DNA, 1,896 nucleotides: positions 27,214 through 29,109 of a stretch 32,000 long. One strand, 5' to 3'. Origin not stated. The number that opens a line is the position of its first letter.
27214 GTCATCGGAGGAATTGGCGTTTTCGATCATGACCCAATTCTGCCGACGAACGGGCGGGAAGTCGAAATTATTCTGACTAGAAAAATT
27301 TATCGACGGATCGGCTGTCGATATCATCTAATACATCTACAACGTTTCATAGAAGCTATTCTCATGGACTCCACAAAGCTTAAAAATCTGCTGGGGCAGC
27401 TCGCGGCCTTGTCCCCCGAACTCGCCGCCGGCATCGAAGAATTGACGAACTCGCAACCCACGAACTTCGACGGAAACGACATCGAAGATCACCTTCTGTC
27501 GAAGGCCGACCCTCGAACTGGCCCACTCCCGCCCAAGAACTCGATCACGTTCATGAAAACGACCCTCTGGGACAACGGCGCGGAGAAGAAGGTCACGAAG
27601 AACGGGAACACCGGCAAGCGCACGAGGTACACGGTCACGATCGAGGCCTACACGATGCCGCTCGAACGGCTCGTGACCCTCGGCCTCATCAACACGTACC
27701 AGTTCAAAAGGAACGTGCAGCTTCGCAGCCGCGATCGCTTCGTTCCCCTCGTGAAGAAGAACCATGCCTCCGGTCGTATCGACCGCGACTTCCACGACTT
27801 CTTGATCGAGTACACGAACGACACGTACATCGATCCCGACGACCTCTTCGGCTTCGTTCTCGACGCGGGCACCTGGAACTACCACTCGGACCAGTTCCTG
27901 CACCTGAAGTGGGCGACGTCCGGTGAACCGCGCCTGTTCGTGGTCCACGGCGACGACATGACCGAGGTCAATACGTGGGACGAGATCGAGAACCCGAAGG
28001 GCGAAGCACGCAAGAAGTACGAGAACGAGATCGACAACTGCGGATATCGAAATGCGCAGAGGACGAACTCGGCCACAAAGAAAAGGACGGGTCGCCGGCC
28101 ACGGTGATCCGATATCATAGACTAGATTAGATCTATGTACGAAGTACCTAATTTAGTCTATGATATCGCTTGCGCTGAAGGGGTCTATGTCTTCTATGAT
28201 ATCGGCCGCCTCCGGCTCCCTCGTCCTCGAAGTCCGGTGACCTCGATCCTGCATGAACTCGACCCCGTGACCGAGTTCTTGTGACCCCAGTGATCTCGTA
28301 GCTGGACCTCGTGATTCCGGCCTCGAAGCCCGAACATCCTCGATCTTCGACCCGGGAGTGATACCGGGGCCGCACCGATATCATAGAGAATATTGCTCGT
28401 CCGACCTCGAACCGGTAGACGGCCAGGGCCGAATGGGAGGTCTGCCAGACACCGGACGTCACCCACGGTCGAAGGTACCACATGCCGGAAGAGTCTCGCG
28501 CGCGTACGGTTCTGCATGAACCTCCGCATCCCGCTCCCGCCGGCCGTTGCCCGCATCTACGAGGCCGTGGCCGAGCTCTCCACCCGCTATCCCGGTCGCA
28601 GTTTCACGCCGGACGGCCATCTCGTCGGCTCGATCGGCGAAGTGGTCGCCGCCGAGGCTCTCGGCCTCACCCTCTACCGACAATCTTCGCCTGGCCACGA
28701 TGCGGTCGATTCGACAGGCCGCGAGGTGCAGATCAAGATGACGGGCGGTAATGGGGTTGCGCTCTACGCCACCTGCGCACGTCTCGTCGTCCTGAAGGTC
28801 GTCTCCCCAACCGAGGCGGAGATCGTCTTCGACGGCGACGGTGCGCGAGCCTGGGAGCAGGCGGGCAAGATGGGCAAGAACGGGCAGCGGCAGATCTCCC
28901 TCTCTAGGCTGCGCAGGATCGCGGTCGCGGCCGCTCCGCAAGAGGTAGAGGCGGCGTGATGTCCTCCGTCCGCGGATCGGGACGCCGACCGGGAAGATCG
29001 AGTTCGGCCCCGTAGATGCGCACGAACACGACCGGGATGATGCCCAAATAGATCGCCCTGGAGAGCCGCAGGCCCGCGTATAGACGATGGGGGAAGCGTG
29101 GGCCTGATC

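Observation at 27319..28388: A 12-13-nt motif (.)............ clustered four times as two perfect inverted pairs after an orphan 247-aa gene, with a degenerate fifth copy at its 5' side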

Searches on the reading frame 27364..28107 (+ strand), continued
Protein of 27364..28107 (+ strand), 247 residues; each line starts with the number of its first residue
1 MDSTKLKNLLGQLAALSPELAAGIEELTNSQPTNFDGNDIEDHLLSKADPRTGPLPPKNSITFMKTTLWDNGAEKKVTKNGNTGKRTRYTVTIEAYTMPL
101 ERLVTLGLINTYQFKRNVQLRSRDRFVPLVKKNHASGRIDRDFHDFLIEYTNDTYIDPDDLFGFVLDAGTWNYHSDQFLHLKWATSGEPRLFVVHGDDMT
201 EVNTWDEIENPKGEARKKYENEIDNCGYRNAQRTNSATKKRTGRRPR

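Call 88: search_dna_similar(query=P0017, collection=phages, mode=protein, max_evalue=0.01)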
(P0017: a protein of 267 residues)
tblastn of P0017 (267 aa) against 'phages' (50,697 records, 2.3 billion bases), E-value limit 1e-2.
No match.

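Call 89: find_encoding_contigs(protein=P0004, flank=5000, max_places=3)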
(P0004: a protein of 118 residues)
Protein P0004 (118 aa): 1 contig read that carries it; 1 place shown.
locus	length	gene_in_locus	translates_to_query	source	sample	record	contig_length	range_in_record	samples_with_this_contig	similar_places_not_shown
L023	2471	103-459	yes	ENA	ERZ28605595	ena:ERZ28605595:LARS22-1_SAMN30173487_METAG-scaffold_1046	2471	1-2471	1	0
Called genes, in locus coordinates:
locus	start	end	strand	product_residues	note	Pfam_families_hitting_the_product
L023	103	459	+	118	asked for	-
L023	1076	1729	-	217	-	PF00239:Resolvase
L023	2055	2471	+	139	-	?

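Call 90: find_encoding_contigs(protein=P0032, flank=5000, max_places=3)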
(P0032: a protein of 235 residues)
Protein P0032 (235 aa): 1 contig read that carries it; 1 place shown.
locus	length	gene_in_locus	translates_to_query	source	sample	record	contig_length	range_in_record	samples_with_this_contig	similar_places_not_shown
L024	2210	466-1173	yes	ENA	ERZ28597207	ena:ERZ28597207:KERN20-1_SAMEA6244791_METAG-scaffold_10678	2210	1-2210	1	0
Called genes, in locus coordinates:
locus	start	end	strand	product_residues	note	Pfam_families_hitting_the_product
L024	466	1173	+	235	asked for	-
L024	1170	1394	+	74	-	PF08581:Tup_N (weak)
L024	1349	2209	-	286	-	?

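Call 101: search_protein_families(library=pfam, proteins=[P0027, L001:11258-11896:-, L019:7020-7715:-, L005:164-1216:+, L014:9235-10365:-, L014:3282-4394:-], max_evalue=0.01)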
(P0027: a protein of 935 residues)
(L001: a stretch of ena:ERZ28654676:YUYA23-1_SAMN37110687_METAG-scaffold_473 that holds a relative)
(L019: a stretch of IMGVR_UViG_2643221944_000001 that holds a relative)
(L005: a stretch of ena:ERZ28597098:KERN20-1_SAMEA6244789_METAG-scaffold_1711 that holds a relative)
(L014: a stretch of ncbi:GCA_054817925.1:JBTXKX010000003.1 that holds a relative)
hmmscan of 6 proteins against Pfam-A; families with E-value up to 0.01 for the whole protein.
P0027 (935 aa): 1 family
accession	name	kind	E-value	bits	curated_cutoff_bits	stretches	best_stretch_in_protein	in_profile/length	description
PF02591.20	Zn_ribbon_9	-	7.1e-06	26.5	29.1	0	17-29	1-13/33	C4-type zinc ribbon domain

L001:11258-11896:- (212 aa): 3 families
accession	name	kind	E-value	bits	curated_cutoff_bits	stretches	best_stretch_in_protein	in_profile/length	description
PF00239.26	Resolvase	-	8.5e-25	88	23.3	1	4-137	2-144/145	Resolvase, N terminal domain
PF07508.19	Recombinase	-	2.2e-05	25.1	21.1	1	175-208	16-49/102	Recombinase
PF20552.4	HTH_62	-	0.0015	18.9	27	1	163-211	22-70/72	Recombinase-like helix-turn-helix domain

L019:7020-7715:- (231 aa): 3 families
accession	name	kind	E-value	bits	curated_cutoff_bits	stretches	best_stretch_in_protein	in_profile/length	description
PF00239.26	Resolvase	-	2.3e-24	86.6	23.3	1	14-157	2-144/145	Resolvase, N terminal domain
PF20552.4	HTH_62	-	8.4e-05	23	27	1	179-230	16-67/72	Recombinase-like helix-turn-helix domain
PF07508.19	Recombinase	-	0.00035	21.2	21.1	1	200-229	19-48/102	Recombinase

L005:164-1216:+ (350 aa): 1 family
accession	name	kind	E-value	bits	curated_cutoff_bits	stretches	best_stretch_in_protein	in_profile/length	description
PF12793.13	SgrR_N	-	0.0086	16.8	24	0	182-231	16-65/115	Sugar transport-related sRNA regulator N-term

L014:9235-10365:- (376 aa): 0 families

L014:3282-4394:- (370 aa): 1 family
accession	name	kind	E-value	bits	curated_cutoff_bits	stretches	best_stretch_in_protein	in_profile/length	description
PF18406.6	DUF1281_C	-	0.00031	21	22.8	1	83-124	2-36/88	Ferredoxin-like domain in Api92-like protein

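Call 104: find_homologous_proteins(query=A7, max_evalue=0.001)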
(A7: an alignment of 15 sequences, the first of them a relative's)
Query A7 (15 sequences) (212 aa, profile of the alignment): 4 proteins with E <= 0.001 among 1254 candidates.
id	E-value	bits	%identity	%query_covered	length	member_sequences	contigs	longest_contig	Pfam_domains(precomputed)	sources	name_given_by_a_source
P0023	8.9e-75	269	28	83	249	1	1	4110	-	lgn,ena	-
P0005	2.2e-74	268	100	100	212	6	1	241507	-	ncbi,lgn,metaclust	metaclust:status=active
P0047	3.3e-66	241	71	98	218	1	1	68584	-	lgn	-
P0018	6.0e-62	227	29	89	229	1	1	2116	-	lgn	-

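Call 105: find_encoding_contigs(protein=P0005, flank=10000, max_places=3)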
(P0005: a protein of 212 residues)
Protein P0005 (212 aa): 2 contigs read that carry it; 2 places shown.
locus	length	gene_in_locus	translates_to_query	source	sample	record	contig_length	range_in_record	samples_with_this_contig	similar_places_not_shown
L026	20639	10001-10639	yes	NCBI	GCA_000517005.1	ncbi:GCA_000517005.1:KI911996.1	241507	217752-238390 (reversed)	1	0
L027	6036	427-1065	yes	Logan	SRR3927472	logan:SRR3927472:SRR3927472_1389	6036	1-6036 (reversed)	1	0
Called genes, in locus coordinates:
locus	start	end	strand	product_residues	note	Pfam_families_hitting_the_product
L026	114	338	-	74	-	-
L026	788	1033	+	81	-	-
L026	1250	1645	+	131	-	PF00072:Response_reg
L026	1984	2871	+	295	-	PF13245:AAA_19 (weak), PF13604:AAA_30, PF18335:SH3_13, PF13538:UvrD_C_2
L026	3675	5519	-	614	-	PF13482:RNase_H_2, PF03050:DDE_Tnp_IS66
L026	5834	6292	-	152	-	PF07929:PRiA4_ORF3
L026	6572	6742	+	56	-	-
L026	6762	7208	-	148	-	PF00959:Phage_lysozyme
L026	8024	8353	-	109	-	-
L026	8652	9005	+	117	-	-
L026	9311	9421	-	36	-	-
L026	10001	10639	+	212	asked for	-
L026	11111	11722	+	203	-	-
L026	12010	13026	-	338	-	-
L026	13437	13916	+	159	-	-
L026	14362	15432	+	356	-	PF00589:Phage_integrase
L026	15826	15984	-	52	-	-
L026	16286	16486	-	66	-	-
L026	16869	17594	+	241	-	PF00027:cNMP_binding (weak), PF13545:HTH_Crp_2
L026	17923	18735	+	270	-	PF13340:DUF4096, PF01609:DDE_Tnp_1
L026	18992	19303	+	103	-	-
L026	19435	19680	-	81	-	PF21834:DUF6894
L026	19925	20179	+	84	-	-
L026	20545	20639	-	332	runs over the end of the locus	PF00155:Aminotran_1_2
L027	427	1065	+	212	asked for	-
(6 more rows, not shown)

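Call 106: find_encoding_contigs(protein=P0047, flank=10000, max_places=2)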
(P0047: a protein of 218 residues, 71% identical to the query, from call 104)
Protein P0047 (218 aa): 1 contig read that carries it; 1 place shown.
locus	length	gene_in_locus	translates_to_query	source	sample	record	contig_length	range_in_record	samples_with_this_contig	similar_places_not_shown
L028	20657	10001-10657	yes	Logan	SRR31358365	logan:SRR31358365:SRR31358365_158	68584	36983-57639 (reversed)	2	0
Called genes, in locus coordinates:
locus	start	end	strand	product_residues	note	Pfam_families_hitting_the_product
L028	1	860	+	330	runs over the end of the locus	PF00389:2-Hacid_dh, PF03446:NAD_binding_2 (faint), PF02826:2-Hacid_dh_C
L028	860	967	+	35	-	-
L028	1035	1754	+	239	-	PF00027:cNMP_binding, PF13545:HTH_Crp_2, PF12802:MarR_2 (faint), PF00325:Crp (weak)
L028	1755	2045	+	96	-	-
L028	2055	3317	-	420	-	PF01266:DAO (weak), PF01946:Thi4 (weak), PF07992:Pyr_redox_2 (weak), PF12831:FAD_oxidored, PF01593:Amino_oxidase, PF13450:NAD_binding_8, PF13738:Pyr_redox_3 (faint), PF01593:Amino_oxidase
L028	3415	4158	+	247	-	PF07264:EI24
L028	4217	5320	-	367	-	PF04321:RmlD_sub_bind, PF05368:NmrA (weak), PF01073:3Beta_HSD (faint), PF01370:Epimerase, PF13460:NAD_binding_10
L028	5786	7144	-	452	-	PF00589:Phage_integrase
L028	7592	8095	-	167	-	-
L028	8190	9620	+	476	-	PF05272:VapE-like_dom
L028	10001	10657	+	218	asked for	-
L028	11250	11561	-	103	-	PF06961:DUF1294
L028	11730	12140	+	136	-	-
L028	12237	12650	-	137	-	PF00903:Glyoxalase, PF18029:Glyoxalase_6 (weak)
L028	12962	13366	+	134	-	PF07291:MauE (weak), PF07681:DoxX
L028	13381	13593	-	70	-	-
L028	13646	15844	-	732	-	PF23139:OB_YrrC, PF14520:HHH_5, PF14490:HHH_RecD2, PF13086:AAA_11 (faint), PF13245:AAA_19, PF13604:AAA_30, PF18335:SH3_13, PF13538:UvrD_C_2, +2 more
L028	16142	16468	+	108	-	-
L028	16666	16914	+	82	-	PF04226:Transgly_assoc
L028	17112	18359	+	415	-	-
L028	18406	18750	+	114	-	-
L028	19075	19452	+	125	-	-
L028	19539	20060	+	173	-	-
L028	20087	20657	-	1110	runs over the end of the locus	PF18731:HEPN_Swt1, PF04465:DUF499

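Call 112: search_protein_families(library=padloc, proteins=[window:27364-28107:+, L028:8190-9620:+, L028:7592-8095:-], max_evalue=0.01)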
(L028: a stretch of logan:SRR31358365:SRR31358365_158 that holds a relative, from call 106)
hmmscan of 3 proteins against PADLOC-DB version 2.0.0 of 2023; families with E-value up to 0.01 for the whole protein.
window:27364-28107:+ (247 aa): 0 families

L028:8190-9620:+ (476 aa): 0 families

L028:7592-8095:- (167 aa): 4 families
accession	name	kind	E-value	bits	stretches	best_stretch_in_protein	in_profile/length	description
PDLC03952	RmrA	-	8.8e-07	26.1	1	15-92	17-90/395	-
PDLC04133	mad1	-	0.00068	17.9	1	32-57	4-29/60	mads_1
PDLC03949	RmrA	-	0.00091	16.2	1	19-74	1-56/363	-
PDLC03947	RmrA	-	0.0024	14.8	1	17-86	8-77/383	-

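Call 113: search_protein_families(library=pfam, proteins=[L028:8190-9620:+, L028:7592-8095:-, L026:11111-11722:+, L026:12010-13026:-, L026:13437-13916:+, L026:8652-9005:+, L026:8024-8353:-, L015:8705-8920:+, L017:8750-9190:+, L019:5555-6148:+], max_evalue=0.01)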
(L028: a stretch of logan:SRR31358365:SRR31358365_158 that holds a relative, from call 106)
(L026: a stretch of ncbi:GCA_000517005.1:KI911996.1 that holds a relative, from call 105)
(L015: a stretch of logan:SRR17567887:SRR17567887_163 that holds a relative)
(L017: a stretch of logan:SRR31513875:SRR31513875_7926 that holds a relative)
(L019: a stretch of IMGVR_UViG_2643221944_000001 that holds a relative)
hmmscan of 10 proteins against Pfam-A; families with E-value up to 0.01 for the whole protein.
L028:8190-9620:+ (476 aa): 2 families
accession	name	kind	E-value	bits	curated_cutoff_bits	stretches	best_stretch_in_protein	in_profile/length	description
PF05272.17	VapE-like_dom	-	9.1e-08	32.3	25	1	178-346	9-172/217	Virulence-associated protein E-like domain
PF19263.5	DUF5906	-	0.0053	17.8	27.6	0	227-335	4-114/114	Family of unknown function (DUF5906)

L028:7592-8095:- (167 aa): 2 families
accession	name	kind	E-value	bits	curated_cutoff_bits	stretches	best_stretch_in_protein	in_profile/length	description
PF01381.28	HTH_3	-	3.3e-05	24.3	23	1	28-54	4-30/55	Helix-turn-helix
PF13560.12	HTH_31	-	0.00024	21.8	27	1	25-64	6-46/64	Helix-turn-helix domain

L026:11111-11722:+ (203 aa): 0 families

L026:12010-13026:- (338 aa): 0 families

L026:13437-13916:+ (159 aa): 0 families

L026:8652-9005:+ (117 aa): 0 families

L026:8024-8353:- (109 aa): 1 family
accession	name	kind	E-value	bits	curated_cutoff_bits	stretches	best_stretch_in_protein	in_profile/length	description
PF12666.12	PrgI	-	0.0058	17.6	27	1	29-90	24-82/91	PrgI family protein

L015:8705-8920:+ (71 aa): 5 families
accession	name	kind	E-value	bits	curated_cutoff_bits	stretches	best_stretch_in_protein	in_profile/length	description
PF08581.15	Tup_N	-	8.4e-05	23.3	28.7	1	10-50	34-74/77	Tup N-terminal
PF10241.14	KxDL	-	0.00014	22.5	27.2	1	2-70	7-75/86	Uncharacterized conserved protein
PF16535.10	T3SSipB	-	0.009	16.8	31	1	8-71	32-95/155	Type III cell invasion protein SipB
PF16331.10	TolA_bind_tri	-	0.0095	16.4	30.1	1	10-44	20-54/76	TolA binding protein trimerisation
PF09728.14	Taxilin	-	0.0098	15.5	30.3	0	14-70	237-293/302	Myosin-like coiled-coil protein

L017:8750-9190:+ (146 aa): 2 families
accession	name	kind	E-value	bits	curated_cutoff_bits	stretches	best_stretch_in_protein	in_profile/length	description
PF10393.14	Matrilin_ccoil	-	0.00043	20.4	26.3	0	87-105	26-44/45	Trimeric coiled-coil oligomerisation domain of matrilin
PF23991.1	DUF7310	-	0.0094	16.9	40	0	85-105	25-45/83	Coiled-coil region of unknown function (DUF7310)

L019:5555-6148:+ (197 aa): 0 families

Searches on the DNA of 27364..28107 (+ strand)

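Call 69: search_rna_families(sources=[L005, L003, L016, L018], threshold=evalue, max_evalue=1)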
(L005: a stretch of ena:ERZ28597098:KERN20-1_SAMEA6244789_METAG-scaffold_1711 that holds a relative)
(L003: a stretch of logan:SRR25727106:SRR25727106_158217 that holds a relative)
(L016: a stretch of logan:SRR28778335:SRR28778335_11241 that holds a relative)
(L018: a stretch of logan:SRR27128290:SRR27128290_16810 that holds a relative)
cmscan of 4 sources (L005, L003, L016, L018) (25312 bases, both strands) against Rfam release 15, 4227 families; matches with E-value up to 1: 7.
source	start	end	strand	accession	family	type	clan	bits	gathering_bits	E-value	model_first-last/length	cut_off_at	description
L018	2392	2479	-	RF01024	mir-944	Gene; miRNA;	-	35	100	0.0071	1-88/88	no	mir-944 microRNA precursor family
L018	2384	2489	+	RF04246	MIR169_8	Gene; miRNA;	CL00098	29.5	107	0.074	1-137/137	no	MIR169_8 microRNA precursor family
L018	2384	2488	+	RF00710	mir-44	Gene; miRNA;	-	25.9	54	0.052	1-88/88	no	mir-44 microRNA precursor family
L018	2395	2480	+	RF00682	mir-144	Gene; miRNA;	-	24.8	60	0.11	1-78/78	no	mir-144 microRNA precursor family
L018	2392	2477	-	RF00682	mir-144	Gene; miRNA;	-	24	60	0.18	1-78/78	no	mir-144 microRNA precursor family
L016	6786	6834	+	RF02353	BjrC68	Gene; sRNA;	-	23.7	39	0.033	1-82/82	no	Bradyrhizobiaceae sRNA BjrC68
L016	1903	1939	-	RF01524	TB10Cs1H3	Gene; snRNA; snoRNA; HACA-box;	-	22.8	50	0.86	23-59/73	no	Trypanosomatid snoRNA TB10cs1H3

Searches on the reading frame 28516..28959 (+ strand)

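Call 9: search_protein_families(library=pfam, proteins=[window:28516-28959:+], max_evalue=0.1)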
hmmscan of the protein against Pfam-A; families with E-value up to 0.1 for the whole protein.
window:28516-28959:+ (147 aa): 1 family
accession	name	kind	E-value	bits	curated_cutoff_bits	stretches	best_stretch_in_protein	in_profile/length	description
PF22522.2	DUF6998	-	1.1e-41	142.3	27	1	13-139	2-130/136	Family of unknown function (DUF6998)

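Call 11: search_protein_families(library=ncbifam, proteins=[window:28516-28959:+], max_evalue=0.1)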
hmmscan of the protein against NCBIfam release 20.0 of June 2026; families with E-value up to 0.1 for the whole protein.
window:28516-28959:+ (147 aa): 0 families

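Call 12: search_protein_families(library=phrogs, proteins=[window:28516-28959:+], max_evalue=0.1)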
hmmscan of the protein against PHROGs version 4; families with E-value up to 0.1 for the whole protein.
window:28516-28959:+ (147 aa): 4 families
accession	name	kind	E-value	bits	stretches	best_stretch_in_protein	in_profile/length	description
phrog_35225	-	unknown function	5.2e-28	98.7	1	8-138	10-144/155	-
phrog_24787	-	unknown function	0.00012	22.7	1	36-75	43-82/290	-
phrog_2095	-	unknown function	0.025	15.5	0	37-76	20-57/155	-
phrog_28946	-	unknown function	0.058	14.2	1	92-119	37-64/118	-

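Call 112: search_protein_families(library=padloc, proteins=[window:28516-28959:+], max_evalue=0.01)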
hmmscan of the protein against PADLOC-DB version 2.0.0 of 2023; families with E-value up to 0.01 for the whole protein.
window:28516-28959:+ (147 aa): 1 family
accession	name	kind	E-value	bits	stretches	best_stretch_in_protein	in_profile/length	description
PDLC03212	mREase_II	-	7.3e-06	24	1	37-74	36-73/161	Type II methyl-directed restriction enzyme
